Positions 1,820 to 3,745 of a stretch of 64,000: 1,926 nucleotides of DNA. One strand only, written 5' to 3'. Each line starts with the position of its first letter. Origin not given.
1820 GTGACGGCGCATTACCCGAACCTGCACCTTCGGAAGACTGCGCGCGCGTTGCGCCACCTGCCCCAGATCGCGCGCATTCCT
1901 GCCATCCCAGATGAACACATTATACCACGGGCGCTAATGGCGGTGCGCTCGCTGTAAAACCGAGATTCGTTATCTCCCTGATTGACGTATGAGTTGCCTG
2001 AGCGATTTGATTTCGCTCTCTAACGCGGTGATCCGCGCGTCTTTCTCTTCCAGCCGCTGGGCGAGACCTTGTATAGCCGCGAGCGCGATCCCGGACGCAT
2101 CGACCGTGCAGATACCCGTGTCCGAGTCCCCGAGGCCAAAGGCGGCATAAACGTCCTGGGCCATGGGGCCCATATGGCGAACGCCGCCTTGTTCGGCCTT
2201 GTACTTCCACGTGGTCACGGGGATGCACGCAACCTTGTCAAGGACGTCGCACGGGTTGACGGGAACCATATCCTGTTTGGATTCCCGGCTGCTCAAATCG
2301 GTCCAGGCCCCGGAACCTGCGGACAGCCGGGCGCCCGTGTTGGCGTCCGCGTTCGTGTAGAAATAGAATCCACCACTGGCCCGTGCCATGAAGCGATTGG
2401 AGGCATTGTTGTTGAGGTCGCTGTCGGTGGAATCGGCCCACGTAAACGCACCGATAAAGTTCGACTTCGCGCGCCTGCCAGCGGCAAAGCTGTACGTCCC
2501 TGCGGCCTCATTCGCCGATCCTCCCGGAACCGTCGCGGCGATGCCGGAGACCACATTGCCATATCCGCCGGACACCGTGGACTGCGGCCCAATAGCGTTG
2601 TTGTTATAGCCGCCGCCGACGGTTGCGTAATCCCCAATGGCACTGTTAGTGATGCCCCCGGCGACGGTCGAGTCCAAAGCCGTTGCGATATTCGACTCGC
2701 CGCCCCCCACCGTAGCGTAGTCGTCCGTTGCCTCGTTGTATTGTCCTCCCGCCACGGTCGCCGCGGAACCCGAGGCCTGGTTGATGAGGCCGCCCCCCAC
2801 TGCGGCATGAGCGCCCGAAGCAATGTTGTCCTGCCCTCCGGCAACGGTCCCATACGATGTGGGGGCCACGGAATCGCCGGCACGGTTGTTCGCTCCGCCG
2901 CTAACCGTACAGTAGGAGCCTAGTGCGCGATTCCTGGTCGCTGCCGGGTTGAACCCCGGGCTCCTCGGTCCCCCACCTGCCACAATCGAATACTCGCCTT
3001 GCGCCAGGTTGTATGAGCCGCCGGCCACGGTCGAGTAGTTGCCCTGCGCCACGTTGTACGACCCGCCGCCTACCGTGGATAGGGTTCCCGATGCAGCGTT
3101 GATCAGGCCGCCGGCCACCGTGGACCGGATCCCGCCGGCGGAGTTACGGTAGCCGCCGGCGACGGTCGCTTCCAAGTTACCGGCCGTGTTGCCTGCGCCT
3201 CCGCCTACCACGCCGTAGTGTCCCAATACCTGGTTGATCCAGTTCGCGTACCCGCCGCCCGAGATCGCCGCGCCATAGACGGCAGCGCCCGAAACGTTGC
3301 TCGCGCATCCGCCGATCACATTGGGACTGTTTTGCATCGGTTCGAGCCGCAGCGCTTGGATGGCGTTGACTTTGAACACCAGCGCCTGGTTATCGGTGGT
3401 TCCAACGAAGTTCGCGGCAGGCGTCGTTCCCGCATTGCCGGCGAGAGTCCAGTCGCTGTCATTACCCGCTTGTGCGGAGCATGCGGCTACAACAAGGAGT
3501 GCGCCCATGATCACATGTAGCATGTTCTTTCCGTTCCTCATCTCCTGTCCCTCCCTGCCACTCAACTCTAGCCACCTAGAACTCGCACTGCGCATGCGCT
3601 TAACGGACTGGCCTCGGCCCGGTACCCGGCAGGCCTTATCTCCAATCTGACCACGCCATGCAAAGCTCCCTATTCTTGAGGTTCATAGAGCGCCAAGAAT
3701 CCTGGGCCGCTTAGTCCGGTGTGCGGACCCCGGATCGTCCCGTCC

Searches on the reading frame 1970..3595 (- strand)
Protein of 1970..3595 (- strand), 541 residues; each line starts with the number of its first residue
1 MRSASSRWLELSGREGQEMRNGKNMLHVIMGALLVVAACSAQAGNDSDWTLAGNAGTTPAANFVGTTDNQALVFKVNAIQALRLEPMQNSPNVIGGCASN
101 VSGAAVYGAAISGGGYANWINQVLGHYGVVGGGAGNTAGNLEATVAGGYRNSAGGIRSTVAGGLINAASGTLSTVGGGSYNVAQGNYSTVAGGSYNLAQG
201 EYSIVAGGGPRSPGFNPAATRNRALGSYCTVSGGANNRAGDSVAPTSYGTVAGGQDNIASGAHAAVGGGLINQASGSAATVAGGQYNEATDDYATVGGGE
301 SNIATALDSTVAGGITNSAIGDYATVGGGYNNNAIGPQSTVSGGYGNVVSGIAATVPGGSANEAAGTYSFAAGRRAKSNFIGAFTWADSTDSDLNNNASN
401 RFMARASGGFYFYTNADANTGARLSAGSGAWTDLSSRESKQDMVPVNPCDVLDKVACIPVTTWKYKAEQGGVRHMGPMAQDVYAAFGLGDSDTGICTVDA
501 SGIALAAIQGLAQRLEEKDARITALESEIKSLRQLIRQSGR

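Call 85: search_protein_families(library=pfam, proteins=[window:1970-3595:-], max_evalue=0.00001)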
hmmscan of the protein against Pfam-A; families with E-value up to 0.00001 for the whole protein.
window:1970-3595:- (541 aa): 2 families
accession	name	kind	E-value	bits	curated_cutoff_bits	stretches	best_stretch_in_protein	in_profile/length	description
PF13884.11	Peptidase_S74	-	1.3e-10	41.8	22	1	435-486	1-53/58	Chaperone of endosialidase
PF18792.6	UspA1_rep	-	1.4e-06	28.5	27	0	250-261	2-13/13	Ubiquitous surface protein adhesin repeat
